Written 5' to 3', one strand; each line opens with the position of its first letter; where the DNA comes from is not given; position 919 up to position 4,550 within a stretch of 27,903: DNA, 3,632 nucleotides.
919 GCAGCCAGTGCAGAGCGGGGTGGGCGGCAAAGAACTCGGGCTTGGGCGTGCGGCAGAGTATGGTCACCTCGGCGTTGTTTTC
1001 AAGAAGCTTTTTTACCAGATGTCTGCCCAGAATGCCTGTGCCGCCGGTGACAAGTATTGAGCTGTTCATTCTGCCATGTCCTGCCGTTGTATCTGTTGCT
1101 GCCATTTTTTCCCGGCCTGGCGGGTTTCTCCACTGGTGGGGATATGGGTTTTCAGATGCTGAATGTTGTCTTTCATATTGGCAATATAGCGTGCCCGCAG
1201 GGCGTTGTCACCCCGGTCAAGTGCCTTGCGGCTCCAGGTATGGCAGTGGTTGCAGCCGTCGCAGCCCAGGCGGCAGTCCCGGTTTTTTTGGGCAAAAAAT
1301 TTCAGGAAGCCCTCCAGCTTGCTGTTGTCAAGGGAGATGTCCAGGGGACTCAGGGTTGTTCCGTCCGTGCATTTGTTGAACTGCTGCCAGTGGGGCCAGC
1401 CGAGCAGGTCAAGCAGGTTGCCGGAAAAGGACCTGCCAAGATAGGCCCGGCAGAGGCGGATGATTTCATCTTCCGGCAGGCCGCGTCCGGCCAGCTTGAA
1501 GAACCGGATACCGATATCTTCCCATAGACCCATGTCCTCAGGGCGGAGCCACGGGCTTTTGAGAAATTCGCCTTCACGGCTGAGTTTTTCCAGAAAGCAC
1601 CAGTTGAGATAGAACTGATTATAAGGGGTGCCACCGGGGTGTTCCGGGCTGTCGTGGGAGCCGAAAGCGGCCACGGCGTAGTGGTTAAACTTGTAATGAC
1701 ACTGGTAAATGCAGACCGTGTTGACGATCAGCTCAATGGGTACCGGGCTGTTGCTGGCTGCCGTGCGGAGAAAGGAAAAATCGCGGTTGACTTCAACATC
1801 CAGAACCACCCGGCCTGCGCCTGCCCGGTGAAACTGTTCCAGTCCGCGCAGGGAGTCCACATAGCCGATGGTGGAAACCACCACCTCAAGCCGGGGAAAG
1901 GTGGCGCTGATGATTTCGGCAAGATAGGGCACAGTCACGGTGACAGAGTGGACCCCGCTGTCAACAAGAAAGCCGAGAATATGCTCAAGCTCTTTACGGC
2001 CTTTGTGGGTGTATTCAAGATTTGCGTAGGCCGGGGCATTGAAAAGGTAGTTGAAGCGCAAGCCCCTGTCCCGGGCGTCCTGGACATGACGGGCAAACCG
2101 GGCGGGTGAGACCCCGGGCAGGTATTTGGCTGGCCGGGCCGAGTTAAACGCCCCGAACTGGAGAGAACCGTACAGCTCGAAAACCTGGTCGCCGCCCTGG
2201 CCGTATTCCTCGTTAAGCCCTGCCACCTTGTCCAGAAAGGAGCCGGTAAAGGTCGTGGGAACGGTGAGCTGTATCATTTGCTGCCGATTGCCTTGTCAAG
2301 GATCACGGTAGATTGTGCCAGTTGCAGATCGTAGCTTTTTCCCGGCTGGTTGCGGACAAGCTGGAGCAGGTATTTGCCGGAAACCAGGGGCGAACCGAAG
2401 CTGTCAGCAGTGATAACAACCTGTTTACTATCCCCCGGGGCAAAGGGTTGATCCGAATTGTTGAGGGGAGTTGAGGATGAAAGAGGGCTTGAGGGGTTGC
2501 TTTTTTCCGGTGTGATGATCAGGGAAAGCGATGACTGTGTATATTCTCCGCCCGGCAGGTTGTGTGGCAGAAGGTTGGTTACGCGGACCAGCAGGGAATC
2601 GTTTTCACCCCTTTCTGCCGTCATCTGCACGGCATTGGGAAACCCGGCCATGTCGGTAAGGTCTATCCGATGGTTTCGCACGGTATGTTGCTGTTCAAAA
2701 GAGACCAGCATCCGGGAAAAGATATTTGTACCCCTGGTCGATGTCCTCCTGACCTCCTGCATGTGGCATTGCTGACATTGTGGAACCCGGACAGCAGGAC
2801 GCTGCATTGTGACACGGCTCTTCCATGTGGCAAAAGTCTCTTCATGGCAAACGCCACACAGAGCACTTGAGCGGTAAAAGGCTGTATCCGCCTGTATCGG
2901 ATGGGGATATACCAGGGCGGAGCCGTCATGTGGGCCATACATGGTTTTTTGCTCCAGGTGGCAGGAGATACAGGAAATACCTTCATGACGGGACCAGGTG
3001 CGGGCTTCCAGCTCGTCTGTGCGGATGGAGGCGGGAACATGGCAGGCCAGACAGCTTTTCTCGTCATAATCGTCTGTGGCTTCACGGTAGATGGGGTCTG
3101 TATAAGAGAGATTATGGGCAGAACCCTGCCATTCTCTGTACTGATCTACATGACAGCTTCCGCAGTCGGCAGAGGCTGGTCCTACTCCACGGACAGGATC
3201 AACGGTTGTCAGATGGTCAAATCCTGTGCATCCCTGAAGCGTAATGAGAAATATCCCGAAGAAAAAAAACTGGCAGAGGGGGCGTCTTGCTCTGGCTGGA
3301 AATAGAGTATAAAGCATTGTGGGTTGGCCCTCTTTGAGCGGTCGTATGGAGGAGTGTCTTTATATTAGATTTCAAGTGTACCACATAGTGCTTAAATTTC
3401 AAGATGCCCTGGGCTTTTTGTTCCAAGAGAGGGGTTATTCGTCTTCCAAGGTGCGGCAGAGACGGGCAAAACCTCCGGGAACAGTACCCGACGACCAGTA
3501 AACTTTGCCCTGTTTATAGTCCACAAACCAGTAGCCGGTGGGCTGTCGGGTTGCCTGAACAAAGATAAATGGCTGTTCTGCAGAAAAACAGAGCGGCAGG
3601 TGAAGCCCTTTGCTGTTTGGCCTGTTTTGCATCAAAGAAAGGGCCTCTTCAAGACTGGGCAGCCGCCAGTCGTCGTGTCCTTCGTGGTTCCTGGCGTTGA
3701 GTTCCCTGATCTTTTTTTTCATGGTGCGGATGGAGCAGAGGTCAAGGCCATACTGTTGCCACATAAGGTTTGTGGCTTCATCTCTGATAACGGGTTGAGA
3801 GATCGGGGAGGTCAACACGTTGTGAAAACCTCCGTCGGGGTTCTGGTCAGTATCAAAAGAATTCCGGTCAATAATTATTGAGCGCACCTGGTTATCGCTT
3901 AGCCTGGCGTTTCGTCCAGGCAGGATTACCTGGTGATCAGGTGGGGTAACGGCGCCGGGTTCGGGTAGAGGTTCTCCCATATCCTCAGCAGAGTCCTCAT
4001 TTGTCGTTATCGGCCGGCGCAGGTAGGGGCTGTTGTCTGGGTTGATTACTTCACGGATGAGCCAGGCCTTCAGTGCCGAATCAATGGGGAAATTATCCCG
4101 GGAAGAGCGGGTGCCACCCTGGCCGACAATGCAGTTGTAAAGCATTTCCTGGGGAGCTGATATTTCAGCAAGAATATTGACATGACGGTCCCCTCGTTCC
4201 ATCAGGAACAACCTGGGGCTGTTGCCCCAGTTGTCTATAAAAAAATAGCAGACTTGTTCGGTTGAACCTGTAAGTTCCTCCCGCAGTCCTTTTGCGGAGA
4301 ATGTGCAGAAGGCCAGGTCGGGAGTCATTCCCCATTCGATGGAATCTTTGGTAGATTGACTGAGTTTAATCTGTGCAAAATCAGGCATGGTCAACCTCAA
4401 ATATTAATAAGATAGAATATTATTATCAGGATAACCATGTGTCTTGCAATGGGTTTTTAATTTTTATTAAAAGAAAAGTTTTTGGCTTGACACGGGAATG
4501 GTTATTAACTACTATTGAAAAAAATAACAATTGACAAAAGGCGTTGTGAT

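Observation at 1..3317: Coupled operon: pentaheme lipoprotein cytochrome, U32 Fe-S protein, thioester-reductase SDR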

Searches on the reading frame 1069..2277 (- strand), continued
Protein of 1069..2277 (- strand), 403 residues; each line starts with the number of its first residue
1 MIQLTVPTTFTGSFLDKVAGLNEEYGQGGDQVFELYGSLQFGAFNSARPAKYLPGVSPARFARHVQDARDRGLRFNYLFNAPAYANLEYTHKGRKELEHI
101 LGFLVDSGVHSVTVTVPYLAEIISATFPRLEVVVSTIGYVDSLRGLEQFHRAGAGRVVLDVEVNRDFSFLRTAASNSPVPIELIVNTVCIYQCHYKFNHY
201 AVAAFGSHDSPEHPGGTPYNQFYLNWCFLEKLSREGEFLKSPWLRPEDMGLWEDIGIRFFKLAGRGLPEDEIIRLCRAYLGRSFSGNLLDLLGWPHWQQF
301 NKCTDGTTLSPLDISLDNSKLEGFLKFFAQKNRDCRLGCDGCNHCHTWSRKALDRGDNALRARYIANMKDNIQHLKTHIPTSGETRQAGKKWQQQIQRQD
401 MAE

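Call 69: find_related_loci(query=A1, collection=genome_contigs, flank=10000)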
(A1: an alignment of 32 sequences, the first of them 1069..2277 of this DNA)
Query A1 (403 aa) in genome_contigs; peptide patterns used: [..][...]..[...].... (x = any residue, [..] = any of these).
467 stretches matched a pattern; 437 encode a relative of the query (tblastn E <= 1e-3); the best 80 are kept; 80 distinct loci.
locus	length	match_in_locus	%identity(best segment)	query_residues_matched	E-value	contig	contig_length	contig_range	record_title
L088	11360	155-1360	76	1-402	0e+0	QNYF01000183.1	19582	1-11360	MAG: Desulfobulbus sp. isolate MAG 6_1 Ga0232643_1000376, whole genome shotgun sequence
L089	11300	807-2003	65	1-399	0e+0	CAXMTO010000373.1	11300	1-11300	MAG: uncultured Myxococcota bacterium isolate 07C-BC-St07_bin.23.orig genome assembly, contig: k141_1696509, whole genom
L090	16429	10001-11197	62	1-399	7e-175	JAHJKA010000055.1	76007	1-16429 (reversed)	MAG: Proteobacteria bacterium isolate Modern_marine_rock_biofilm.mb.62 Modern_marine_rock.mb.62_k141_507311, whole genom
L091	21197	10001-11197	63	1-399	3e-174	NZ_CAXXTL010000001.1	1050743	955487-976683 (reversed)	MAG: uncultured Desulfobulbus sp. isolate 488ba005-bef4-404b-a7aa-59c4f49eb36e contig_1, whole genome shotgun sequence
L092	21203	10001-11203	62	1-401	2e-173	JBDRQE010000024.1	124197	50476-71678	MAG: Pseudomonadota bacterium isolate MEGAHIT-group-2.20 k141_41367, whole genome shotgun sequence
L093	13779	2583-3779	62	1-399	7e-173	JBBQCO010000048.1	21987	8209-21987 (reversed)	MAG: Desulfobulbales bacterium isolate Co_metawrap_1229 Cmw_1229_k141_27457383_length_21987_cov_10.0000, whole genome sh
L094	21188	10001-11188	62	4-399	4e-172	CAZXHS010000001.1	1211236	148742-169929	MAG TPA_asm: uncultured Desulfobulbus sp. isolate SRP220891_co1_493 genome assembly, contig: NODE_1_length_1211236_cov_1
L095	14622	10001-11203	60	1-401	2e-170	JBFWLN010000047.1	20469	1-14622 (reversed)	MAG: Desulfobulbus sp. isolate CA_2019_NHSR_67 NODE_5844_length_20469_cov_13.631059_NHSR, whole genome shotgun sequence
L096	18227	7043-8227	63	1-395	3e-170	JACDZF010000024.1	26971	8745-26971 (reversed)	MAG: Desulfocapsa sp. isolate ppb01 NODE_178_length_26971_cov_386.836603, whole genome shotgun sequence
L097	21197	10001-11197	61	1-399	3e-170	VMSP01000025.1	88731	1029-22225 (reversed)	MAG: Desulfocapsa sp. isolate N3_15 k141_107978, whole genome shotgun sequence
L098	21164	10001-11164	62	1-388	4e-170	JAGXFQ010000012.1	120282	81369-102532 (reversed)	MAG: Desulfobulbaceae bacterium isolate LH_M19 k141_374115, whole genome shotgun sequence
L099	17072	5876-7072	61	1-399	5e-169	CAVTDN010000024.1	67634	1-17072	MAG: uncultured delta proteobacterium isolate MFD00905.bin.2.105 genome assembly, contig: contig_98089, whole genome sho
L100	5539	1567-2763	62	1-399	1e-169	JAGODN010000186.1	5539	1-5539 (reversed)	MAG: Desulfobulbus sp. isolate Go_UH_bin_114 Go_UH_27280_length_5539_cov_3.471914, whole genome shotgun sequence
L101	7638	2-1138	61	14-392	1e-165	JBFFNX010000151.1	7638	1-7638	MAG: Desulfurivibrionaceae bacterium isolate Mix_mud18.2022.04.88 k141_562430_length_7638_cov_15.0523, whole genome shot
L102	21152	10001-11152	61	16-399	5e-164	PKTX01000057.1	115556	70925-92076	MAG: Desulfobulbaceae bacterium isolate BM506 sc_291, whole genome shotgun sequence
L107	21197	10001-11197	55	4-403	4e-154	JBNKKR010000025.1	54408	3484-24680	MAG: Desulfocapsaceae bacterium isolate H1H2.bin.35.strict NODE_25_length_54408_cov_6.385728, whole genome shotgun seque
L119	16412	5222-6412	52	4-403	7e-145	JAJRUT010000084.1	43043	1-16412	MAG: Deltaproteobacteria bacterium isolate Dive96_bin10.216 k141_3216907, whole genome shotgun sequence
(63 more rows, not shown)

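Call 91: search_protein_representatives(alignment_id=A1)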
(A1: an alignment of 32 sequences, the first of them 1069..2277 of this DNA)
Query: 32 sequences, 403 profile positions. Proteins with E-value up to 0.001 (for the whole library): 3790; up to 1e-10: 1903; up to 1e-30: 947. The best 150 are listed.
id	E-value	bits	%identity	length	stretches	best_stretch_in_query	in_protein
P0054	2.0e-178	609.6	-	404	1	1-402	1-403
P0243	1.5e-145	501.3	-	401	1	2-400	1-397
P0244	1.2e-139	481.9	-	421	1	2-399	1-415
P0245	1.7e-128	445.1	-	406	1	1-397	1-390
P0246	3.2e-128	444.3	-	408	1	3-393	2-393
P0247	3.6e-127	440.8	-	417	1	3-398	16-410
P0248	7.9e-121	419.9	-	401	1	1-399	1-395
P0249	4.1e-120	417.5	-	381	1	4-376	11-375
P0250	6.1e-118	410.4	-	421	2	2-298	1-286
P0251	9.0e-118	409.8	-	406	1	2-396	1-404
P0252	1.9e-116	405.5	-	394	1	16-400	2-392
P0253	6.6e-115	400.4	-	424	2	2-310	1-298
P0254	3.7e-113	394.6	-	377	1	2-369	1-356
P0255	2.4e-112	392.0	-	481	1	2-386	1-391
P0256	6.7e-112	390.5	-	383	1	2-372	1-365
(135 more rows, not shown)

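Call 92: find_encoding_contigs(protein=P0243, flank=10000, max_places=2)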
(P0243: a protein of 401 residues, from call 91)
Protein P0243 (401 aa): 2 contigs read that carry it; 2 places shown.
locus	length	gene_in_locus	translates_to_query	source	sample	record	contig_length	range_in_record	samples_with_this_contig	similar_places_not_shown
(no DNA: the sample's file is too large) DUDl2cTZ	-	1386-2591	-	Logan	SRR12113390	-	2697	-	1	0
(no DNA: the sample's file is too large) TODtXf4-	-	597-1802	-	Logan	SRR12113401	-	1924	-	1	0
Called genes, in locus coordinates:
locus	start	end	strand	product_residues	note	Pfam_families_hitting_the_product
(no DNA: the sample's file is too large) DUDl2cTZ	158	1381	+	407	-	PF01073:3Beta_HSD, PF01370:Epimerase, PF02719:Polysacc_synt_2 (weak), PF04321:RmlD_sub_bind (weak), PF16363:GDP_Man_Dehyd, PF07993:NAD_binding_4, PF13460:NAD_binding_10 (faint)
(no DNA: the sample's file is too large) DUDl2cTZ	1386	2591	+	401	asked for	PF01136:Peptidase_U32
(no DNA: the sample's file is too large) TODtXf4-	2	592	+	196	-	?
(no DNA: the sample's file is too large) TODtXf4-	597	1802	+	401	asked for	PF01136:Peptidase_U32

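Call 93: find_encoding_contigs(protein=P0244, flank=10000, max_places=2)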
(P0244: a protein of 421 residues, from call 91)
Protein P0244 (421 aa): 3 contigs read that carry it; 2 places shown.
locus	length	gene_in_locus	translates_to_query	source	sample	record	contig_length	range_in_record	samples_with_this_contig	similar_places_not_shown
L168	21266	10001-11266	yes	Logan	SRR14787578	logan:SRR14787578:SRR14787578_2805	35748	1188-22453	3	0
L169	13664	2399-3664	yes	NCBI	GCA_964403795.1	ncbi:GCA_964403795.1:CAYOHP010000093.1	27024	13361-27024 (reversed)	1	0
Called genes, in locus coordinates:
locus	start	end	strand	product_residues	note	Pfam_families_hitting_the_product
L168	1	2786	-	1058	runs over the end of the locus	PF00069:Pkinase, PF01636:APH (faint), PF03109:ABC1 (faint), PF07714:PK_Tyr_Ser-Thr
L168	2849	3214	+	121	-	-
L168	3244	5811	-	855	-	PF07719:TPR_2 (faint), PF13432:TPR_16 (weak), PF13431:TPR_17 (faint)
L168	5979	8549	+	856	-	PF13424:TPR_12, PF17874:TPR_MalT (weak), PF24885:TPR_NPHP3 (weak), PF13424:TPR_12, PF24885:TPR_NPHP3, PF13424:TPR_12, PF13374:TPR_10, PF13424:TPR_12, +7 more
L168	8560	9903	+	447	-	PF00069:Pkinase, PF07714:PK_Tyr_Ser-Thr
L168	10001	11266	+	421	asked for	PF01136:Peptidase_U32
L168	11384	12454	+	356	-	PF02445:NadA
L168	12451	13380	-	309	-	PF00892:EamA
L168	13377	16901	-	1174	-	PF01627:Hpt, PF07194:P2, PF02895:H-kinase_dim, PF02518:HATPase_c, PF01584:CheW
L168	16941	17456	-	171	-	PF01584:CheW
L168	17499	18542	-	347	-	PF01008:IF-2B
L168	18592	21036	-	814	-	PF00069:Pkinase, PF07714:PK_Tyr_Ser-Thr, PF25174:Beta-prop_THOC3 (weak), PF00400:WD40 (faint), PF23381:Beta-prop_IFT122_1st (weak)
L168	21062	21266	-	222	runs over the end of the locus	PF01464:SLT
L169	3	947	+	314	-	?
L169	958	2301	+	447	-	PF00069:Pkinase, PF07714:PK_Tyr_Ser-Thr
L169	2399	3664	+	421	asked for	PF01136:Peptidase_U32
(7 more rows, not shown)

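Call 94: find_encoding_contigs(protein=P0245, flank=10000, max_places=2)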
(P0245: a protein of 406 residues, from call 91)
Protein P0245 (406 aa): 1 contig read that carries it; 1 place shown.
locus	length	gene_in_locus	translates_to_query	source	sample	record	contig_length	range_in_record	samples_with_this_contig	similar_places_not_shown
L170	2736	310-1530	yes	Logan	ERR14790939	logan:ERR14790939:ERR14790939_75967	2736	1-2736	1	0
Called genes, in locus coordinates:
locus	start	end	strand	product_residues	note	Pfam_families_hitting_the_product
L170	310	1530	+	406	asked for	PF01136:Peptidase_U32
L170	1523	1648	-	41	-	PF04014:MazE_antitoxin (weak)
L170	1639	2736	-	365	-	?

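Call 105: find_encoding_contigs(protein=P0001, flank=10000, max_places=3)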
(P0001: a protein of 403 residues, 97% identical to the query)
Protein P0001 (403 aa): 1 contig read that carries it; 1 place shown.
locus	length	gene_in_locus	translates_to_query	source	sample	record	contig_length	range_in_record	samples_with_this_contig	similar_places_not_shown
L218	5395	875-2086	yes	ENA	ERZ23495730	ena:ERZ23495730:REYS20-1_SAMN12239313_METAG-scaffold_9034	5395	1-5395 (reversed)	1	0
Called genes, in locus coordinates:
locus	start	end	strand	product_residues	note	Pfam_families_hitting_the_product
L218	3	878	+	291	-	?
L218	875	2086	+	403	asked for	PF01136:Peptidase_U32 (weak)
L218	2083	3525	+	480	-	PF01073:3Beta_HSD, PF01370:Epimerase, PF04321:RmlD_sub_bind, PF07993:NAD_binding_4, PF13460:NAD_binding_10 (weak), PF16363:GDP_Man_Dehyd, PF02036:SCP2 (faint)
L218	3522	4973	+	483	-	PF00155:Aminotran_1_2 (faint), PF00202:Aminotran_3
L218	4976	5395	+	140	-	?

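Call 108: search_protein_families(library=pfam, proteins=[L107:9001-9954:+, L119:651-1574:-, L107:6364-8055:+], max_evalue=0.001)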
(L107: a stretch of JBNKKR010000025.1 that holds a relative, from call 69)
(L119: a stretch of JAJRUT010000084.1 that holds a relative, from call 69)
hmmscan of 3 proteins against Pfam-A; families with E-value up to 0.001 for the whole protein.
L107:9001-9954:+ (317 aa): 1 family
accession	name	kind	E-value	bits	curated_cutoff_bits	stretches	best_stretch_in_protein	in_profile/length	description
PF01292.26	Ni_hydr_CYTB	-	6.9e-18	65.5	30.1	1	5-184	1-179/179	Prokaryotic cytochrome b561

L119:651-1574:- (307 aa): 1 family
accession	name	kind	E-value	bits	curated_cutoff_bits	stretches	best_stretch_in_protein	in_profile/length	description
PF01292.26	Ni_hydr_CYTB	-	7.6e-21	75.1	30.1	1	5-184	1-179/179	Prokaryotic cytochrome b561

L107:6364-8055:+ (563 aa): 4 families
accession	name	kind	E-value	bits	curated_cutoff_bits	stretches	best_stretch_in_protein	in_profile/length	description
PF14522.11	Cytochrome_C7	-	3.8e-17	62.3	24.8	2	293-365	7-67/67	Cytochrome c7 and related cytochrome c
PF14537.11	Cytochrom_c3_2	-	1.6e-12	48.2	25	0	216-289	7-79/79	Cytochrome c3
PF22113.1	Mtrc-MtrF_II-IV_dom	-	3.8e-12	46.5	30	1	126-277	4-169/176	Outer membrane cytochrome MtrC/MtrF-like, domains II/IV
PF02085.21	Cytochrom_CIII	-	1.4e-11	45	22.9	1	402-481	26-101/101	Class III cytochrome C family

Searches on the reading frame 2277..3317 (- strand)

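Call 3: search_protein_families(library=pfam, proteins=[window:2277-3317:-], max_evalue=0.01)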
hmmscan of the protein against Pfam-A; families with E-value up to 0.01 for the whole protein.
window:2277-3317:- (347 aa): 5 families
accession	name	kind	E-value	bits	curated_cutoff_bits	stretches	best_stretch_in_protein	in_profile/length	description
PF13435.11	Cytochrome_C554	-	3e-08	34.9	20.8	1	52-120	2-83/84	Cytochrome c554 and c-prime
PF14522.11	Cytochrome_C7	-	8.5e-08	32.4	24.8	1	150-190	12-53/67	Cytochrome c7 and related cytochrome c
PF22113.1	Mtrc-MtrF_II-IV_dom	-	1.5e-07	31.5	30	1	45-98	116-169/176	Outer membrane cytochrome MtrC/MtrF-like, domains II/IV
PF09699.15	Paired_CXXCH_1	-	0.002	18.2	20.6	0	86-124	6-40/41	Doubled CXXCH motif (Paired_CXXCH_1)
PF14537.11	Cytochrom_c3_2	-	0.0025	18.7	25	0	152-189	7-37/79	Cytochrome c3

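Call 4: search_protein_families(library=ncbifam, proteins=[window:2277-3317:-], max_evalue=0.01)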
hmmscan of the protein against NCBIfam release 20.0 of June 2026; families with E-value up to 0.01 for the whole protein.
window:2277-3317:- (347 aa): 8 families
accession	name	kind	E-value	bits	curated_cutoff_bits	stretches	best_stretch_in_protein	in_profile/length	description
NF041198.1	UshA_like_PCGU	equivalog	8.4e-08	31.2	275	1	50-121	409-480/519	UshA-like (seleno)protein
NF045713.1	CxxCH_16_HmcA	equivalog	9e-08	31.2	400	1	40-195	123-262/541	sulfate respiration complex hexadecaheme cytochrome HmcA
TIGR03507.1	decahem_SO1788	subfamily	2.6e-06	26.2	209.3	2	85-198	242-342/672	OmcA/MtrC family decaheme c-type cytochrome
TIGR03153.1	cytochr_NrfH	equivalog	2.6e-05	24.3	134.2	0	42-98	21-64/138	cytochrome c nitrite reductase small subunit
NF040886.1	cyt_C_like_Sec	equivalog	0.00018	20.2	250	0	49-123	45-114/423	multiheme c-type cytochrome (seleno)protein ExtKL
NF040968.1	FeS_ExtO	equivalog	0.0027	16.6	200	1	30-120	44-137/416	selenite/tellurite reduction operon b-type cytochrome iron-sulfur cluster-binding subunit ExtO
TIGR04257.1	nanowire_3heme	domain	0.0037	17.4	40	0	150-187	22-60/75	c(7)-type cytochrome triheme domain-containing protein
NF040967.1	cytc_ExtN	equivalog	0.0047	15.8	200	1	30-120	44-137/415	selenite/tellurite reduction operon c-type cytochrome ExtN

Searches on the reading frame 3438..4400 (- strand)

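Call 3: search_protein_families(library=pfam, proteins=[window:3438-4400:-], max_evalue=0.01)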
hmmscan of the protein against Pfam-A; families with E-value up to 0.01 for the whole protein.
window:3438-4400:- (321 aa): 1 family
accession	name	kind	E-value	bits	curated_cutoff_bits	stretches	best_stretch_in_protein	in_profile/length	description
PF07603.17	Lcl_C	-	3.2e-14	53.6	34.9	1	204-304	2-106/117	Lcl C-terminal domain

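Call 4: search_protein_families(library=ncbifam, proteins=[window:3438-4400:-], max_evalue=0.01)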
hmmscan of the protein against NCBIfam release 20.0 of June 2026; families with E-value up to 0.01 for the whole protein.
window:3438-4400:- (321 aa): 1 family
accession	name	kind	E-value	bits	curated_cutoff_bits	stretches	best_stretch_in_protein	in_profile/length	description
NF045682.1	DVU0772_fam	subfamily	1.4e-21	76.5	45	1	20-117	1-99/100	DVU0772 family protein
